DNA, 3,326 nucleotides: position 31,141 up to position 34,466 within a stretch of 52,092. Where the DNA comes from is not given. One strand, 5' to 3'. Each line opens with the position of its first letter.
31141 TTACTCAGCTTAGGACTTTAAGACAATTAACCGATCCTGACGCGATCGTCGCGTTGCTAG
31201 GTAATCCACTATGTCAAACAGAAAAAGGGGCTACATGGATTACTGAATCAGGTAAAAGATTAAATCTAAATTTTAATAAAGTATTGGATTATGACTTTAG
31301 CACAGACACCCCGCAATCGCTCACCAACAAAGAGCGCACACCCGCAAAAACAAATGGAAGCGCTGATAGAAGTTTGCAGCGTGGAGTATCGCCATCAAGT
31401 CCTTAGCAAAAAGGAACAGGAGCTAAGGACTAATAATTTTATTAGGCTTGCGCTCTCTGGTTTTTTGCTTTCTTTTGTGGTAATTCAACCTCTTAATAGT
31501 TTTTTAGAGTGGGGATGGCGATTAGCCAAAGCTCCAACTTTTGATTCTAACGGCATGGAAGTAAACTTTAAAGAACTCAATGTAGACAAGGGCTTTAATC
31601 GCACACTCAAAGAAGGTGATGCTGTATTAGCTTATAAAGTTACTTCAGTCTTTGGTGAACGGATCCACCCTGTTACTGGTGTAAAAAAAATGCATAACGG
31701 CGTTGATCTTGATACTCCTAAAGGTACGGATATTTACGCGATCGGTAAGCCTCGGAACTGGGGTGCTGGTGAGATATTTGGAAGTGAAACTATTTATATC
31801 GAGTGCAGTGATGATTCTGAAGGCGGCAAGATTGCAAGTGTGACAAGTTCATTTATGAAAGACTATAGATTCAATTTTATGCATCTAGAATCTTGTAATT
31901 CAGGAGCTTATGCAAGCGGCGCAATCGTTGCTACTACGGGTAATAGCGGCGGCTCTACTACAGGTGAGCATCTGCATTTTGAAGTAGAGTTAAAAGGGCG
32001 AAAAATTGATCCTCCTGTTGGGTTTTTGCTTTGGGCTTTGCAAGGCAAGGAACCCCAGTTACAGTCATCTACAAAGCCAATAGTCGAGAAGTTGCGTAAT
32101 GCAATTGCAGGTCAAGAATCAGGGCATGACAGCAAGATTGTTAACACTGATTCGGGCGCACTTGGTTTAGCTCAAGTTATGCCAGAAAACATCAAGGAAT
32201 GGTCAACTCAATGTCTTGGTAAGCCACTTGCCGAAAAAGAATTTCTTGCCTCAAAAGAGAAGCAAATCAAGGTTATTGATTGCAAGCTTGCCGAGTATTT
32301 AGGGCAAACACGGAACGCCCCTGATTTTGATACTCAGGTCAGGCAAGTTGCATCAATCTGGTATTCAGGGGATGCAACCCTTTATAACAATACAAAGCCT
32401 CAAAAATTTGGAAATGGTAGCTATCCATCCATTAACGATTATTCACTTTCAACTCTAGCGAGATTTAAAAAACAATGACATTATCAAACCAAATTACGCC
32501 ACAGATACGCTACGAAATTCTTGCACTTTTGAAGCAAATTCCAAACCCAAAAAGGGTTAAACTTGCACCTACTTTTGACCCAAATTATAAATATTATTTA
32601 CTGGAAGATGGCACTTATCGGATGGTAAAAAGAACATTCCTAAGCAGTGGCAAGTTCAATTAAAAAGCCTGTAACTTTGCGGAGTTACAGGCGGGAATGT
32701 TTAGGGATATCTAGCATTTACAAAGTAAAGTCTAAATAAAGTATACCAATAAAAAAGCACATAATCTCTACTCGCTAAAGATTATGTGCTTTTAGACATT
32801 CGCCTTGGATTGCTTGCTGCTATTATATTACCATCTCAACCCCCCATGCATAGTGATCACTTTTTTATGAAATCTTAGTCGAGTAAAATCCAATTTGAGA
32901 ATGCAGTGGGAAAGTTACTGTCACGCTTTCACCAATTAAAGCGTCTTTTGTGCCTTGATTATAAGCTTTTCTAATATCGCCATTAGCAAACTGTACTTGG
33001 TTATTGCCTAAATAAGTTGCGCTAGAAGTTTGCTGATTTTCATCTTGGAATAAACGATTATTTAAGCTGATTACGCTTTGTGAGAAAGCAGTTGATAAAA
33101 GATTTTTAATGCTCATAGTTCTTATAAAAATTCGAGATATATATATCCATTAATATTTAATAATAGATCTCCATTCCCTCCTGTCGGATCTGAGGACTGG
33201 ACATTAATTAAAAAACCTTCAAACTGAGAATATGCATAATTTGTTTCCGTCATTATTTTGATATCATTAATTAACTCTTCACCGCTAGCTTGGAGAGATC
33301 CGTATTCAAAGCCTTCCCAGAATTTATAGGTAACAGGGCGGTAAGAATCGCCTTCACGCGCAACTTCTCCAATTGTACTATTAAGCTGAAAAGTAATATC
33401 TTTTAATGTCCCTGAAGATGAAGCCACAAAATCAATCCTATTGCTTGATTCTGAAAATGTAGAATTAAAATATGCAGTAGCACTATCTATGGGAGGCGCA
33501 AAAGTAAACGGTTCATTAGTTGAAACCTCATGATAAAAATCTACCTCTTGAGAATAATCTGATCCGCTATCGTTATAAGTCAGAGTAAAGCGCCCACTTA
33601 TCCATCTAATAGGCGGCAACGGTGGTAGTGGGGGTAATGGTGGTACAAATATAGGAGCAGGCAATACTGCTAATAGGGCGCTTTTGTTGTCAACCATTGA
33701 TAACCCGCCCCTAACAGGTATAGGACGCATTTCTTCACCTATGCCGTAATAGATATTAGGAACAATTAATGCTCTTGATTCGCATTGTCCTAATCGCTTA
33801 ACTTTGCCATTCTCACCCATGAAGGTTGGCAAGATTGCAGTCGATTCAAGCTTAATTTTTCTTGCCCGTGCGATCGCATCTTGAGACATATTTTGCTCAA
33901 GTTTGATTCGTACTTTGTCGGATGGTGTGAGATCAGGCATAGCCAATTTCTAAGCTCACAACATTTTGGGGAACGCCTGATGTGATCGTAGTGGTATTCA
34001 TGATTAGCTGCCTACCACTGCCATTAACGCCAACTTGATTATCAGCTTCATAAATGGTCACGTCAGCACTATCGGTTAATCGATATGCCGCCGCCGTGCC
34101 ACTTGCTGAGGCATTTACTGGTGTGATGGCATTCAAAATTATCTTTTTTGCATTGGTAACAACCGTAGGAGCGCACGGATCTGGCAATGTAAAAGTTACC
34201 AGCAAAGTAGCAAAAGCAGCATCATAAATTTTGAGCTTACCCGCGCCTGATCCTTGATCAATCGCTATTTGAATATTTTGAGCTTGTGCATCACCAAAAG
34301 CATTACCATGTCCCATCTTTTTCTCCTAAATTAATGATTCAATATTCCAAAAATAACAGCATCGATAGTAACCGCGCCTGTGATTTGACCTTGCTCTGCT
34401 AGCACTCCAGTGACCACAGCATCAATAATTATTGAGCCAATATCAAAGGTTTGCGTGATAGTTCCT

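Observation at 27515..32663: Membrane-protein module with an anchored FtsK-like ATPase and an anchored M23+SLT hydrolase, resembling a minimal DNA-transfer apparatus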

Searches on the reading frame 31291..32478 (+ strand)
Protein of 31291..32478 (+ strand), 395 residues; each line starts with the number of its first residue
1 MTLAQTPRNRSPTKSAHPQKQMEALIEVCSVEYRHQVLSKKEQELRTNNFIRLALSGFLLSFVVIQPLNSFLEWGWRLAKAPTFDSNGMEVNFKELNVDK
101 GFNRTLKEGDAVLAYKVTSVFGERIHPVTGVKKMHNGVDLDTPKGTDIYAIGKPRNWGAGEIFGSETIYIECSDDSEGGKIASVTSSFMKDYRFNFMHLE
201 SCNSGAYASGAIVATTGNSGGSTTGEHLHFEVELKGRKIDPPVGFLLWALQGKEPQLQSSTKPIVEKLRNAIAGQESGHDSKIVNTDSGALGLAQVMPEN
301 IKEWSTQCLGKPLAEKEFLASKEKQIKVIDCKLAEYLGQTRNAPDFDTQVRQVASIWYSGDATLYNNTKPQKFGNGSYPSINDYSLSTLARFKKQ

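Call 4: search_protein_families(library=pfam, proteins=[window:31291-32478:+], max_evalue=1)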
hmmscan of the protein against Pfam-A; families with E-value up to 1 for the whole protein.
window:31291-32478:+ (395 aa): 2 families
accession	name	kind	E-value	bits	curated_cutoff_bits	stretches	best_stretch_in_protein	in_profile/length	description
PF01551.29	Peptidase_M23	-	6.1e-09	36.4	28.7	1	133-241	1-96/96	Peptidase family M23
PF01464.25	SLT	-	2.1e-05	24.5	21.3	1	262-305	10-52/117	Transglycosylase SLT domain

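Call 6: search_protein_families(library=phrogs, proteins=[window:31291-32478:+], max_evalue=0.01)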
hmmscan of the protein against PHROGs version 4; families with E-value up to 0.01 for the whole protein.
window:31291-32478:+ (395 aa): 11 families
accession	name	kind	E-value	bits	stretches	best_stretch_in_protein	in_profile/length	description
phrog_14988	-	other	2.1e-11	45.1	1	114-243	13-137/272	peptidase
phrog_6700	-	lysis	3e-11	42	1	110-243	2601-2722/2898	endolysin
phrog_7767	-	other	8.6e-11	42.9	1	114-241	3-115/194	metallo-endopeptidase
phrog_3572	-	lysis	1.7e-09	37.7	1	105-236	451-577/653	endolysin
phrog_3578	-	lysis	1.1e-08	35.9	1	115-235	214-339/405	endolysin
phrog_4070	-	tail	3.3e-06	26.5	1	112-234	602-711/989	tail length tape measure protein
phrog_16615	-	other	6e-06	26.3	1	125-241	409-513/529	peptidase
phrog_880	-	lysis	6e-05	23.6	1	114-242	14-133/435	endolysin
phrog_37190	-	other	8.1e-05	23.2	1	115-241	121-234/244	peptidase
phrog_24990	-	unknown function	0.00037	20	1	269-338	110-185/747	-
phrog_1067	-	head and packaging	0.0033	16.9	1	104-235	729-847/991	minor head protein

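Call 26: find_homologous_proteins(query=window:31354-32478:+, max_evalue=0.001)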
Query window:31354-32478:+ (374 aa): 80 proteins with E <= 0.001 among 3112 candidates.
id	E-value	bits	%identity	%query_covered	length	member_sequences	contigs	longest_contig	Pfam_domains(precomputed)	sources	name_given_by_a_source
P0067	6.0e-252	853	100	100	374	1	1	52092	PF01551.30,PF01464.26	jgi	jgi:murein DD-endopeptidase MepM/ murein hydrolase activator NlpD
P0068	6.0e-179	613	71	100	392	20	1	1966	PF01551.30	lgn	-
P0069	4.3e-178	610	76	92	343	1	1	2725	PF01551.30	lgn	-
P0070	1.6e-166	572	67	100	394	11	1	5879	PF01551.30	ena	-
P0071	2.3e-161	555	65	100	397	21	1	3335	PF01551.30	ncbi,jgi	jgi:hypothetical protein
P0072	7.6e-159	547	65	100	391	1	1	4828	PF01551.30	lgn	-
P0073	4.0e-158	545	71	90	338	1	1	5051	PF01551.30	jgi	jgi:hypothetical protein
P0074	5.9e-147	508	61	100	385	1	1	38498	PF01551.30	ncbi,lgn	-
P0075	4.5e-144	498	65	90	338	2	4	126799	PF01551.30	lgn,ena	-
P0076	3.4e-141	489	64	89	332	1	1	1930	PF01551.30,PF01464.26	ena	-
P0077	1.0e-128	448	57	100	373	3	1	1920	PF01551.30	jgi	jgi:murein DD-endopeptidase MepM/ murein hydrolase activator NlpD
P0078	7.0e-127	442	56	100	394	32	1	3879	PF01551.30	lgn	-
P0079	6.3e-118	412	53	100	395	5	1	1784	PF01551.30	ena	-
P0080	3.1e-115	403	52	100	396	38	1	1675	PF01551.30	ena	-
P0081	1.7e-114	401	52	100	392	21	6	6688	PF01551.30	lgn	-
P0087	1.7e-109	385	50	100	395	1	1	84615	PF01551.30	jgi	jgi:hypothetical protein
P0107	2.9e-47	180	40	78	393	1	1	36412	PF01551.30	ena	-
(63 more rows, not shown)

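Call 57: search_protein_families(library=padloc, proteins=[window:31354-32478:+], max_evalue=0.01)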
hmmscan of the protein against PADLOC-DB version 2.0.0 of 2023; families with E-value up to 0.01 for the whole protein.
window:31354-32478:+ (374 aa): 0 families

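Call 58: search_protein_families(library=ncbifam, proteins=[window:31354-32478:+], max_evalue=0.01)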
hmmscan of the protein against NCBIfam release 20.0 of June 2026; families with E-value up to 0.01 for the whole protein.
window:31354-32478:+ (374 aa): 6 families
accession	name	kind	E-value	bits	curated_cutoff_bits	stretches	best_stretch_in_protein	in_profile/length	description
NF008652.0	PRK11649.1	equivalog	8.6e-10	37.9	341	1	91-220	289-406/439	murein DD-endopeptidase MepM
NF053825.1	PdgNdpepShyA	equivalog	6.7e-08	31.6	700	1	85-220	266-389/425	peptidoglycan DD-endopeptidase ShyA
NF053824.1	PdgNdpepShyC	equivalog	1.3e-06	27.6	700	1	95-215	276-384/429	peptidoglycan DD-endopeptidase ShyC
NF052530.1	Heli_ShapePgp3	exception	2.3e-05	23.7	300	1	93-220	146-260/270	peptidoglycan metallopeptidase Pgp3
NF052336.1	PdgHdaseHSB100310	equivalog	0.00044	19.7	500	1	95-218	42-148/316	peptidoglycan hydrolase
NF052397.1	AggPromo_Cterm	subfamily_domain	0.0041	17.5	40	1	247-280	4-37/80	aggregation-promoting factor C-terminal-like domain-containing protein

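Call 72: find_encoding_contigs(protein=P0087, flank=8000, max_places=1)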
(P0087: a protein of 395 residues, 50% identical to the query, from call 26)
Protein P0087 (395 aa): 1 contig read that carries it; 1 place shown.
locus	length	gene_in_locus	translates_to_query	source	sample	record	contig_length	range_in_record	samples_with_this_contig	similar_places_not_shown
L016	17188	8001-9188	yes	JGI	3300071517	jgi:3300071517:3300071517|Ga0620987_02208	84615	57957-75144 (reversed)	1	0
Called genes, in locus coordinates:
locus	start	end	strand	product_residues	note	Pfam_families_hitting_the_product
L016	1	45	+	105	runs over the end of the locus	-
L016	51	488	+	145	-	-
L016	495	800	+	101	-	-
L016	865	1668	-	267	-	-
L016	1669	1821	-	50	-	-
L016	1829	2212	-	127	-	-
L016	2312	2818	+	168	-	PF12844:HTH_19 (faint), PF13560:HTH_31 (faint), PF01381:HTH_3 (weak)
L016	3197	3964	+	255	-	-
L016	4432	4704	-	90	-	-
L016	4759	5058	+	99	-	-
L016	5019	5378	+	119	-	-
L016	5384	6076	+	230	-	-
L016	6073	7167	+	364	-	-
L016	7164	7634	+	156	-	-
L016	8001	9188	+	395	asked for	PF01551:Peptidase_M23 (weak)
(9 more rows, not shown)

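Call 75: find_encoding_contigs(protein=P0107, flank=8000, max_places=1)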
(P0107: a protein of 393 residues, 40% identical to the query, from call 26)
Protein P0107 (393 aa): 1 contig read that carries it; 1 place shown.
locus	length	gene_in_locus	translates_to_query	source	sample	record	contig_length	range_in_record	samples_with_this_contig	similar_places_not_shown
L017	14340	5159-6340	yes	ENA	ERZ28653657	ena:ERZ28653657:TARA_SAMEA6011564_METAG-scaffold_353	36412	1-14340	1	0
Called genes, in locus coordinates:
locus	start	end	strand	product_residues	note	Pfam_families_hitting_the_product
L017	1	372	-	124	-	?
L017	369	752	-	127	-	-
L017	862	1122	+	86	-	-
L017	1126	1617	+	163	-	-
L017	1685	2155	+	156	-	-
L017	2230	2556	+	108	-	-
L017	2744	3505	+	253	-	-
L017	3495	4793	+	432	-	-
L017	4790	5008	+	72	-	-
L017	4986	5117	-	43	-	-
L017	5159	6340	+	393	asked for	PF01551:Peptidase_M23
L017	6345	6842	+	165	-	PF09988:DUF2227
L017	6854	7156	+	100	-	-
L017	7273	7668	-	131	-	-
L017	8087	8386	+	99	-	-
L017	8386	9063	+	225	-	-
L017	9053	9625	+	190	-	-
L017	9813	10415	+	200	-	PF00448:SRP54 (faint), PF01656:CbiA, PF02374:ArsA_ATPase (weak), PF10609:ParA (faint), PF13614:AAA_31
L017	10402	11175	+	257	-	-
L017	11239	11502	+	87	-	-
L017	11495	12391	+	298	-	-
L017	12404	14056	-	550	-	PF00990:GGDEF, PF00563:EAL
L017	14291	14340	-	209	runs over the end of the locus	PF00959:Phage_lysozyme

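Call 86: find_related_loci(query=A3, collection=viral_contigs, flank=8000)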
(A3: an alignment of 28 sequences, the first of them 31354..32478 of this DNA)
Query A3 (374 aa) in viral_contigs; peptide patterns used: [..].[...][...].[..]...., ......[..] (x = any residue, [..] = any of these).
113 stretches matched a pattern; 77 encode a relative of the query (tblastn E <= 1e-3); 77 distinct loci.
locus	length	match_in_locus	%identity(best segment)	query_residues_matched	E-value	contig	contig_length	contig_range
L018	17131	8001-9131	65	1-374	3e-162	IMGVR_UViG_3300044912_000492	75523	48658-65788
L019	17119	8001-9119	54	1-374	9e-132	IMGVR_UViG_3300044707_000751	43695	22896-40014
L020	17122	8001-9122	54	1-374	3e-129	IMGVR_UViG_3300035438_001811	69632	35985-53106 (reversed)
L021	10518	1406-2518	52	1-374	1e-122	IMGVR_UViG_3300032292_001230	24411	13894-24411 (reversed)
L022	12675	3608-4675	47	12-374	4e-104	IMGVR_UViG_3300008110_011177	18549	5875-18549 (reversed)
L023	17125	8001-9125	47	8-374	9e-99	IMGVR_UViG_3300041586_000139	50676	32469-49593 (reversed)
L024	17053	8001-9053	46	14-371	9e-97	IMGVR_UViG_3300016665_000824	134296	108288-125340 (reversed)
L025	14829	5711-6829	54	1-374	8e-132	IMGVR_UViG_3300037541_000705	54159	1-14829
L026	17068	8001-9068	47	12-374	4e-104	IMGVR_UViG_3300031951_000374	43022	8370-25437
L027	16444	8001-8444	48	231-372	9e-36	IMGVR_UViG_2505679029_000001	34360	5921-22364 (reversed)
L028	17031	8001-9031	45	74-374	1e-32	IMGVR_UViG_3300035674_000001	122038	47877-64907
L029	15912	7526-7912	47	244-371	2e-32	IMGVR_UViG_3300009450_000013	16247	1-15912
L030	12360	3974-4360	47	244-371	2e-32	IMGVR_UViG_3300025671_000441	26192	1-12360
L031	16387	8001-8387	47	244-371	2e-32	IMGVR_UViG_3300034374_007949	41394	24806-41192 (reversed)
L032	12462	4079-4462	48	244-374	8e-32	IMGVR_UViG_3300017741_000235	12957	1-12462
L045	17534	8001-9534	48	114-374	3e-32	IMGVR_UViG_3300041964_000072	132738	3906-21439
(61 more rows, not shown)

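Call 119: search_dna_similar(query=window:31354-32478:+, collection=phages, mode=protein, max_evalue=0.000001, max_rows=30)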
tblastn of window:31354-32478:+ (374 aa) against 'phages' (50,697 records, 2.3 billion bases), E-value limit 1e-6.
Records with a match: 1; places in all: 1; records where one place covers at least 80% of the query: 0.
Best place of each record, by identity: <60% 1.
By first word of the organism name: Thermus 1.
By host as written in the record: Thermus thermophilus HB8 1.
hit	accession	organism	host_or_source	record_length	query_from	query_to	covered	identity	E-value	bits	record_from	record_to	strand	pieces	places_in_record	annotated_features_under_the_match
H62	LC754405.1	Thermus phage MN1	Thermus thermophilus HB8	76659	231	373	38%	30.7%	2e-9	66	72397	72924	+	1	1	tape-measure protein with lysozyme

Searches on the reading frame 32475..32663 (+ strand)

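Call 4: search_protein_families(library=pfam, proteins=[window:32475-32663:+], max_evalue=1)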
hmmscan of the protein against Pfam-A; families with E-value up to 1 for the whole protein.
window:32475-32663:+ (62 aa): 1 family
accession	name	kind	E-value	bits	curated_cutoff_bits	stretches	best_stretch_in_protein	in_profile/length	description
PF03057.20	DUF236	-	0.012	15.8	25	1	25-38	4-17/31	DUF236 repeat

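Call 6: search_protein_families(library=phrogs, proteins=[window:32475-32663:+], max_evalue=0.01)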
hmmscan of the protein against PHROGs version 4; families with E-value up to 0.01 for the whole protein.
window:32475-32663:+ (62 aa): 0 families

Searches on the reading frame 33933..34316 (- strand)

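Call 46: search_protein_families(library=phrogs, proteins=[window:33933-34316:-], max_evalue=0.001)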
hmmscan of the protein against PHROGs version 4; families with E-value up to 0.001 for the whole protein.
window:33933-34316:- (127 aa): 1 family
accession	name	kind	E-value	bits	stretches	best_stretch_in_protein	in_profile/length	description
phrog_3758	-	head and packaging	9.7e-15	55.8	1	10-124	12-135/140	virion structural protein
